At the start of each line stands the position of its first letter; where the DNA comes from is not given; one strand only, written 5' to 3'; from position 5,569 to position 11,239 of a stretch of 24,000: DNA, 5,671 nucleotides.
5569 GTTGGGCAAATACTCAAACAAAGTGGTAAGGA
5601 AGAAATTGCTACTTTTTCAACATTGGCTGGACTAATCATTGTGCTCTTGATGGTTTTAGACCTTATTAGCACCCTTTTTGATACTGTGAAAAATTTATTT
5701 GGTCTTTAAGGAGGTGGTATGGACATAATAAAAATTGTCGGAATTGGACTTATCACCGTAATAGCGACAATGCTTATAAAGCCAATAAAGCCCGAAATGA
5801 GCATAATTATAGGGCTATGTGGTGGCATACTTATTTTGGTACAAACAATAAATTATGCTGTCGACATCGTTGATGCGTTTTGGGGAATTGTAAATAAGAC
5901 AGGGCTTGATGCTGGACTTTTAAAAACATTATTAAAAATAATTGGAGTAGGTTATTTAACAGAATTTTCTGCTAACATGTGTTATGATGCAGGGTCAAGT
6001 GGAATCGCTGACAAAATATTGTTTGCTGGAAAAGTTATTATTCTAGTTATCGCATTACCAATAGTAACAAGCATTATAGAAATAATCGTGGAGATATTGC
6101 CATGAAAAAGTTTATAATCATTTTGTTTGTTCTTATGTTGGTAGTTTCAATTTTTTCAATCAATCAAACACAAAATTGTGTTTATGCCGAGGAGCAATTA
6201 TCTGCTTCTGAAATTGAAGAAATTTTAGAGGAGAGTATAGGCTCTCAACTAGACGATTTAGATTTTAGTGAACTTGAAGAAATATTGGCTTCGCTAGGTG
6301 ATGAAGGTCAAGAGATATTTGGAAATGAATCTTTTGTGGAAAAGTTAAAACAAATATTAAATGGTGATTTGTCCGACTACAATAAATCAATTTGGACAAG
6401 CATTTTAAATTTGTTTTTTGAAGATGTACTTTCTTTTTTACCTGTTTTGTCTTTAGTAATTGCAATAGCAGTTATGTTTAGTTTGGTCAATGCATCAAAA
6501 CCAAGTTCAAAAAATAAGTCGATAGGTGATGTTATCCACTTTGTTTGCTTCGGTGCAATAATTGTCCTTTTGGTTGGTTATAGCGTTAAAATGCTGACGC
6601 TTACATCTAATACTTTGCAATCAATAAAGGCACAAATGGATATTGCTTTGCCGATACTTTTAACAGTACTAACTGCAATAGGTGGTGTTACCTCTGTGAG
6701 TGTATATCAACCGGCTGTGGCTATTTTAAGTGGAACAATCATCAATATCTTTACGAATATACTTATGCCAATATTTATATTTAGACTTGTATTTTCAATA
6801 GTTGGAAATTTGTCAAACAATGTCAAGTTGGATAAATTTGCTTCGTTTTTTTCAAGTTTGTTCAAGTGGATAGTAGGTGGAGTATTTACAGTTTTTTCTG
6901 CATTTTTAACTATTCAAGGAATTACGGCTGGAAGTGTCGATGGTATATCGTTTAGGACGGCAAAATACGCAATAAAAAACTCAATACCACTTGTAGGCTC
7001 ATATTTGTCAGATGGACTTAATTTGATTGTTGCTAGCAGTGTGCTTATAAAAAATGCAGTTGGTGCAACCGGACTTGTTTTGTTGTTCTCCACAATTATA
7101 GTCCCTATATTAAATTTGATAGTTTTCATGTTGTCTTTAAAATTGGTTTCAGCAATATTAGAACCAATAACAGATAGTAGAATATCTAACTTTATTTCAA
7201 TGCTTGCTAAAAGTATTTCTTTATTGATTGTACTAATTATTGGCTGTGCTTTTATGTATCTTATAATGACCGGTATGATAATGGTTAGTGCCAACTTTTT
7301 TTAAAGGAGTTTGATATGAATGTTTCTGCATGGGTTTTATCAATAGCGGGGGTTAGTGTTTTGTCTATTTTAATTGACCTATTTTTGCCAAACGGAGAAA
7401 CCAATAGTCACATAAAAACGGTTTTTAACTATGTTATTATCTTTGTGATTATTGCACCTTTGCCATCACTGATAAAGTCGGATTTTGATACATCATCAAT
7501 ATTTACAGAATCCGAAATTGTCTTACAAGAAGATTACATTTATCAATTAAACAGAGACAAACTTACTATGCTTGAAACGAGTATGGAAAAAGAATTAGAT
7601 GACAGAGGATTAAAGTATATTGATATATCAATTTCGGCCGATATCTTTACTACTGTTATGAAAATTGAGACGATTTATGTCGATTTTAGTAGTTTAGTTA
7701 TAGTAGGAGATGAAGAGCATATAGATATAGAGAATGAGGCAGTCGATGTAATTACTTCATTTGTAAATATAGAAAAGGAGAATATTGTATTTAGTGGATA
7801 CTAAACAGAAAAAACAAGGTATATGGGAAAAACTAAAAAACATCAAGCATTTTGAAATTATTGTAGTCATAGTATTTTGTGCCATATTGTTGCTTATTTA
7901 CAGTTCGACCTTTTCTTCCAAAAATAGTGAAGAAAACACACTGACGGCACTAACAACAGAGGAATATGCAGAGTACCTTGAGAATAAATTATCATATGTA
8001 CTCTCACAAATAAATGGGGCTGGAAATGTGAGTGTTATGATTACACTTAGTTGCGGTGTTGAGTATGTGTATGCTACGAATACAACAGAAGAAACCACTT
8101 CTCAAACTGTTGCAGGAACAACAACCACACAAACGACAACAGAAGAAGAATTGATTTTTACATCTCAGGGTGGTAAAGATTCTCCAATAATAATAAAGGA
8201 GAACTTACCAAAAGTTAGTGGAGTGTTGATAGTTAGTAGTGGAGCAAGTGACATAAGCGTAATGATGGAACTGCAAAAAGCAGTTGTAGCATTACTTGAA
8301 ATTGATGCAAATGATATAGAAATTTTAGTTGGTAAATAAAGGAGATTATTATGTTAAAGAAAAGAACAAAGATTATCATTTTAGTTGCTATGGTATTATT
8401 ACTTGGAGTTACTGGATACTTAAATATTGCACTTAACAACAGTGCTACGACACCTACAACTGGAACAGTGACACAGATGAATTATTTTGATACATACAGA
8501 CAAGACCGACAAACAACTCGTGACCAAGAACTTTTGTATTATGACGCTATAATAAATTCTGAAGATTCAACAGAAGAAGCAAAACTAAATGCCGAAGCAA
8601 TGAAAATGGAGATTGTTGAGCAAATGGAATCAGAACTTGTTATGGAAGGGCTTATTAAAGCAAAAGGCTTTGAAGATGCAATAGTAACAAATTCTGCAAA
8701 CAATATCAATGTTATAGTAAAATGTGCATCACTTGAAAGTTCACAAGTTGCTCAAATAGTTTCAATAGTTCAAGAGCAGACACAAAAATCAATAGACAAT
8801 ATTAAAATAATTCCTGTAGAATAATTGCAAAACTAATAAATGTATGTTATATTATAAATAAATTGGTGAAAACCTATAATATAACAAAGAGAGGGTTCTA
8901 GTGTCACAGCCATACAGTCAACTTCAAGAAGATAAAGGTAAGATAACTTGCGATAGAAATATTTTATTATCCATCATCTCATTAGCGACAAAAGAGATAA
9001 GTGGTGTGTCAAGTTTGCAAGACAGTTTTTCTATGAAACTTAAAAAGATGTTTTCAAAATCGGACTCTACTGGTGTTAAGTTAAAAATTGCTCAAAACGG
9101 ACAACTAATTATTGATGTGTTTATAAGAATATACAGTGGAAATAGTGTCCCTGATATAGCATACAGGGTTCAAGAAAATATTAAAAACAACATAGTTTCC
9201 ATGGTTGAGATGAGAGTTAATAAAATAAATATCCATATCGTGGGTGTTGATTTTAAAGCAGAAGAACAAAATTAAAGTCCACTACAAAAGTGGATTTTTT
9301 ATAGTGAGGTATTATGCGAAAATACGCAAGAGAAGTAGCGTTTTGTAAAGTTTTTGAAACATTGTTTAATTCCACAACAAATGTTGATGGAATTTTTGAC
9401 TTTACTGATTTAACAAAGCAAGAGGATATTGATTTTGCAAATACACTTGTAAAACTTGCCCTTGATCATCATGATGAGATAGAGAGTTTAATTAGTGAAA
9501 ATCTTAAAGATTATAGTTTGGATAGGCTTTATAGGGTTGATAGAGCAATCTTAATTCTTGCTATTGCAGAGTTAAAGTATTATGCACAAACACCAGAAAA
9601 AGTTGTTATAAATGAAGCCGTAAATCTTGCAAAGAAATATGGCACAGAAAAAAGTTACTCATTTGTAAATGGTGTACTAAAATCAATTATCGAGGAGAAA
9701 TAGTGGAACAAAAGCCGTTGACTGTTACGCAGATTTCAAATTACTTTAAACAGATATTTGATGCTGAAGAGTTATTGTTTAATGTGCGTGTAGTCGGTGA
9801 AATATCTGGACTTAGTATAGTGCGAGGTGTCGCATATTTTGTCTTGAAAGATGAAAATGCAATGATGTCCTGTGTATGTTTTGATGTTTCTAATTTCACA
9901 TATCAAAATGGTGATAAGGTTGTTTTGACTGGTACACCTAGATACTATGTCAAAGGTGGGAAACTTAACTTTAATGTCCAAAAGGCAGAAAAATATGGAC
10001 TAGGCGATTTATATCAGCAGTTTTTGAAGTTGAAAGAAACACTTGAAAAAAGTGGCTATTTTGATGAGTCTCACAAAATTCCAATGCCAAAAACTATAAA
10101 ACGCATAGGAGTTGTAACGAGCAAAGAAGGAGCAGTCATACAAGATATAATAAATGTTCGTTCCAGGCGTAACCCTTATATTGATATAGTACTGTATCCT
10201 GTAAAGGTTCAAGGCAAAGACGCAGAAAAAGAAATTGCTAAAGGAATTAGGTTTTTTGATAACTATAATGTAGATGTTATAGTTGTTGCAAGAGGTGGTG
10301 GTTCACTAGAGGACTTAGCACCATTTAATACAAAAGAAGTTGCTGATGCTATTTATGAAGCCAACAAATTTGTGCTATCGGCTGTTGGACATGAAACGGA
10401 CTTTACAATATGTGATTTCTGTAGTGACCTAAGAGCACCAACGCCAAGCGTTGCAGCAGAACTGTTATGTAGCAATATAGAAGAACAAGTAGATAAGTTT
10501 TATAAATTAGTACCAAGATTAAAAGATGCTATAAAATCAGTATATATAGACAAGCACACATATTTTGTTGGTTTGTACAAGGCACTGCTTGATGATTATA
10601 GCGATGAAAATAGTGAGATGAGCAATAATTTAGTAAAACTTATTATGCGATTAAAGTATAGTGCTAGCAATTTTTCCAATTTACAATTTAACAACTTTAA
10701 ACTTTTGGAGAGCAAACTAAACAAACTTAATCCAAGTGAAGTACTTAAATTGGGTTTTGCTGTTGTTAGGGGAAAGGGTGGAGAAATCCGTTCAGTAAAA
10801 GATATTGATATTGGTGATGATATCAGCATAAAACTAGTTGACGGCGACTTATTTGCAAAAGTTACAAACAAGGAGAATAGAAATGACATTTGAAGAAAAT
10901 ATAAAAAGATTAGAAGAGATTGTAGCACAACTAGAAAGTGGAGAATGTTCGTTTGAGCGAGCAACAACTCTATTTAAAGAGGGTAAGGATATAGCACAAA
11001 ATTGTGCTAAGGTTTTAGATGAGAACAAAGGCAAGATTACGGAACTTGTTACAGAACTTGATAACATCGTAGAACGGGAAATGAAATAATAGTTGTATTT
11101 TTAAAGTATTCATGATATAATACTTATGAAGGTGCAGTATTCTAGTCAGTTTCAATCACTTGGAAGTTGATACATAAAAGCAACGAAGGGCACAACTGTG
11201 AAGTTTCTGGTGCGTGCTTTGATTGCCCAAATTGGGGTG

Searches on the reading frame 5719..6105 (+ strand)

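Call 27: search_protein_families(library=pfam, proteins=[window:5719-6105:+], max_evalue=0.00001)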
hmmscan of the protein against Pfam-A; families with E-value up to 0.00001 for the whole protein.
window:5719-6105:+ (128 aa): 1 family
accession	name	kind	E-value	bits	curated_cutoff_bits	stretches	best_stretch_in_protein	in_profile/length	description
PF06686.16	SpoIIIAC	-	3e-22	79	24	2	71-125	1-55/56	Stage III sporulation protein AC/AD protein family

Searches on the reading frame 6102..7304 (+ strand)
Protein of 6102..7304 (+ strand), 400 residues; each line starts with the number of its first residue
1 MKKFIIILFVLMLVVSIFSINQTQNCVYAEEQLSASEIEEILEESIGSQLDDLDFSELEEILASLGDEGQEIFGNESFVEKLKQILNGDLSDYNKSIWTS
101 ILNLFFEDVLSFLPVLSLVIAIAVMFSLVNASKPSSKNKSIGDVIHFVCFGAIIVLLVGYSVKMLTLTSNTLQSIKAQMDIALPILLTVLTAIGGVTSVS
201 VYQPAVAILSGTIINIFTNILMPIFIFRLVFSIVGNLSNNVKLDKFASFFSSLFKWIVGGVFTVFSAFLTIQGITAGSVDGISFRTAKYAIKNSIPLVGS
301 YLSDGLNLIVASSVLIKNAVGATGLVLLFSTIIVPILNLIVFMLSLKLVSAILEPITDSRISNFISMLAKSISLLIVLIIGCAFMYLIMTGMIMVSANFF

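Call 27: search_protein_families(library=pfam, proteins=[window:6102-7304:+], max_evalue=0.00001)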
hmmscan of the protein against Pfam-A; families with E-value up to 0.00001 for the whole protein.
window:6102-7304:+ (400 aa): 1 family
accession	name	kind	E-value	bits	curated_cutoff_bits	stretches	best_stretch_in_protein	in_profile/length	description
PF09546.15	Spore_III_AE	-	3.5e-66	224.1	27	1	78-396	3-320/321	Stage III sporulation protein AE (spore_III_AE)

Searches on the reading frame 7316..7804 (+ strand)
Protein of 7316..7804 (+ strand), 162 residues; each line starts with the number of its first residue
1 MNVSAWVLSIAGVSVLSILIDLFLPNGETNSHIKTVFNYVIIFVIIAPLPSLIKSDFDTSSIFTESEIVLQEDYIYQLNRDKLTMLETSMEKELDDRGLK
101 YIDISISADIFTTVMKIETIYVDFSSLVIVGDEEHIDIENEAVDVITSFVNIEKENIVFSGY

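Call 8: search_protein_families(library=pfam, proteins=[window:7316-7804:+])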
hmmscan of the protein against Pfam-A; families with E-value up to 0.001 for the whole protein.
window:7316-7804:+ (162 aa): 1 family
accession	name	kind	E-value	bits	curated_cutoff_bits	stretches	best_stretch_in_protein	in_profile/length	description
PF09581.16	Spore_III_AF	-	4.2e-08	33.9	28.3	1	14-130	4-132/185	Stage III sporulation protein AF (Spore_III_AF)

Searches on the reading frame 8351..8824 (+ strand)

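Call 8: search_protein_families(library=pfam, proteins=[window:8351-8824:+])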
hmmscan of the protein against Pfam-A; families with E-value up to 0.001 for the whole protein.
window:8351-8824:+ (157 aa): 1 family
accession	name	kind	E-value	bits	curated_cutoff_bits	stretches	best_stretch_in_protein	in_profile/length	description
PF12685.13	SpoIIIAH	-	2.5e-30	106.3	30.6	1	38-153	76-191/191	SpoIIIAH-like protein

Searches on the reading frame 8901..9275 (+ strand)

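Call 8: search_protein_families(library=pfam, proteins=[window:8901-9275:+])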
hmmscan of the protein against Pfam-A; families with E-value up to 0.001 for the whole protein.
window:8901-9275:+ (124 aa): 1 family
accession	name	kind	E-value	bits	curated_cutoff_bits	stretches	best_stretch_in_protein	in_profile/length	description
PF03780.18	Asp23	-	4.6e-23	82.1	28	1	12-116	2-107/108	Asp23 family, cell envelope-related function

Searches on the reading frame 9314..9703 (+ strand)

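Call 8: search_protein_families(library=pfam, proteins=[window:9314-9703:+])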
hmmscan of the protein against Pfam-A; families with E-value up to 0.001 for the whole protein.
window:9314-9703:+ (129 aa): 1 family
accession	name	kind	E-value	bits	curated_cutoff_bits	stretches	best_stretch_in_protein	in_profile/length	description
PF01029.23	NusB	-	1.3e-30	107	23.1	1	5-126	3-132/133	NusB family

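Call 9: search_protein_families(library=ncbifam, proteins=[window:9314-9703:+])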
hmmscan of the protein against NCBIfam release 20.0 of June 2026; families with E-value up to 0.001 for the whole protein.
window:9314-9703:+ (129 aa): 7 families
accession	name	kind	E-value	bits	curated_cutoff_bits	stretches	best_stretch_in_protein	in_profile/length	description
TIGR01951.1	nusB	equivalog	7.4e-36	123.3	88.35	1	2-128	2-130/131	transcription antitermination factor NusB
NF001223.0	PRK00202.1-1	equivalog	2.9e-24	85.8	131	1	2-128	9-143/146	transcription antitermination factor NusB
NF011494.0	PRK14902.1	equivalog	4.4e-14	52.1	319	1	12-128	15-128/444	16S rRNA (cytosine(967)-C(5))-methyltransferase RsmB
NF001230.0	PRK00202.2-5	equivalog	3.4e-10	39.9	132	1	38-127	60-149/165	transcription antitermination factor NusB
TIGR00563.1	rsmB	equivalog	5.6e-08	32.3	269.05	1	37-128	34-123/437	16S rRNA (cytosine(967)-C(5))-methyltransferase RsmB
NF011493.0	PRK14901.1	equivalog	5.9e-06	25.3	540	1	37-126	38-126/447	16S rRNA (cytosine(967)-C(5))-methyltransferase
NF008149.0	PRK10901.1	equivalog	7.6e-05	21.8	375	1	53-128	59-132/434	16S rRNA (cytosine(967)-C(5))-methyltransferase RsmB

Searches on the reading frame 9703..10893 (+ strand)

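Call 8: search_protein_families(library=pfam, proteins=[window:9703-10893:+])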
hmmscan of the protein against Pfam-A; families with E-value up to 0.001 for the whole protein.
window:9703-10893:+ (396 aa): 3 families
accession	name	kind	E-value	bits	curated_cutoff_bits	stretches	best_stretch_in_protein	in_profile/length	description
PF02601.20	Exonuc_VII_L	-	6.2e-75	253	35.9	2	119-321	1-203/315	Exonuclease VII, large subunit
PF13742.12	tRNA_anti_2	-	1.5e-17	64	27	1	6-94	1-93/95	OB-fold nucleic acid binding domain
PF01336.31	tRNA_anti-codon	-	2.6e-07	30.9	27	1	28-96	1-73/75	OB-fold nucleic acid binding domain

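Call 9: search_protein_families(library=ncbifam, proteins=[window:9703-10893:+])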
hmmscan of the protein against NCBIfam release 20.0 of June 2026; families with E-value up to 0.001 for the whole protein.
window:9703-10893:+ (396 aa): 1 family
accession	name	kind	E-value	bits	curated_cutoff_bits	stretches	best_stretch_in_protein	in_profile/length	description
TIGR00237.1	xseA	equivalog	1.1e-110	370.5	180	1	7-387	1-388/389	exodeoxyribonuclease VII large subunit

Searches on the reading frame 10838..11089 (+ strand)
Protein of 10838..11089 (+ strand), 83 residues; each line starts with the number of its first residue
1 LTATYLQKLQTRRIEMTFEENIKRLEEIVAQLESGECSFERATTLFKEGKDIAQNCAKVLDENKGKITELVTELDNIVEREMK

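Call 8: search_protein_families(library=pfam, proteins=[window:10838-11089:+])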
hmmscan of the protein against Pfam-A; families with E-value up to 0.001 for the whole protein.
window:10838-11089:+ (83 aa): 1 family
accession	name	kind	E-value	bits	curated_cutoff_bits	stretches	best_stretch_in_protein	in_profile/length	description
PF02609.21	Exonuc_VII_S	-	5.3e-16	58.8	24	1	18-68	1-51/52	Exonuclease VII small subunit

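Call 9: search_protein_families(library=ncbifam, proteins=[window:10838-11089:+])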
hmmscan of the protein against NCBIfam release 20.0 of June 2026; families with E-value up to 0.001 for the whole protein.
window:10838-11089:+ (83 aa): 13 families
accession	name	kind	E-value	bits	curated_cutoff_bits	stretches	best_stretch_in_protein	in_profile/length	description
TIGR01280.1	xseB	equivalog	1.5e-17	63.4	35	1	17-72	1-56/57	exodeoxyribonuclease VII small subunit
NF010670.0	PRK14067.1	equivalog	2.7e-13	49.4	107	1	11-72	3-63/81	exodeoxyribonuclease VII small subunit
NF002140.0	PRK00977.1-4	equivalog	3.7e-13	49.1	71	1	14-78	8-72/81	exodeoxyribonuclease VII small subunit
NF002139.0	PRK00977.1-3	equivalog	9.6e-12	44.9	68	1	15-73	12-70/84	exodeoxyribonuclease VII small subunit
NF010666.0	PRK14063.1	equivalog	1.5e-11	44.2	111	1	13-67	4-58/78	exodeoxyribonuclease VII small subunit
NF002138.0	PRK00977.1-2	equivalog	1.5e-11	43.9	77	1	15-79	5-69/77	exodeoxyribonuclease VII small subunit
NF010673.0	PRK14070.1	equivalog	8.7e-11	41.7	119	1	16-75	1-60/75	exodeoxyribonuclease VII small subunit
NF010669.0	PRK14066.1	equivalog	1.4e-10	41.3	113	1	17-78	5-66/76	exodeoxyribonuclease VII small subunit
NF002141.0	PRK00977.1-5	equivalog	7.6e-09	35.3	92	1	13-68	18-73/93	exodeoxyribonuclease VII small subunit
NF002137.0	PRK00977.1-1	equivalog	1.2e-08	34.8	94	1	15-70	8-63/80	exodeoxyribonuclease VII small subunit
NF010671.0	PRK14068.1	equivalog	1.6e-07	31.3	95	1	16-73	6-63/76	exodeoxyribonuclease VII small subunit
NF010667.0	PRK14064.1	equivalog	5.8e-07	29.8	134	1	16-74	6-64/75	exodeoxyribonuclease VII small subunit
NF010672.0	PRK14069.1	equivalog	7e-07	29.5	123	1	13-73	5-65/95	exodeoxyribonuclease VII small subunit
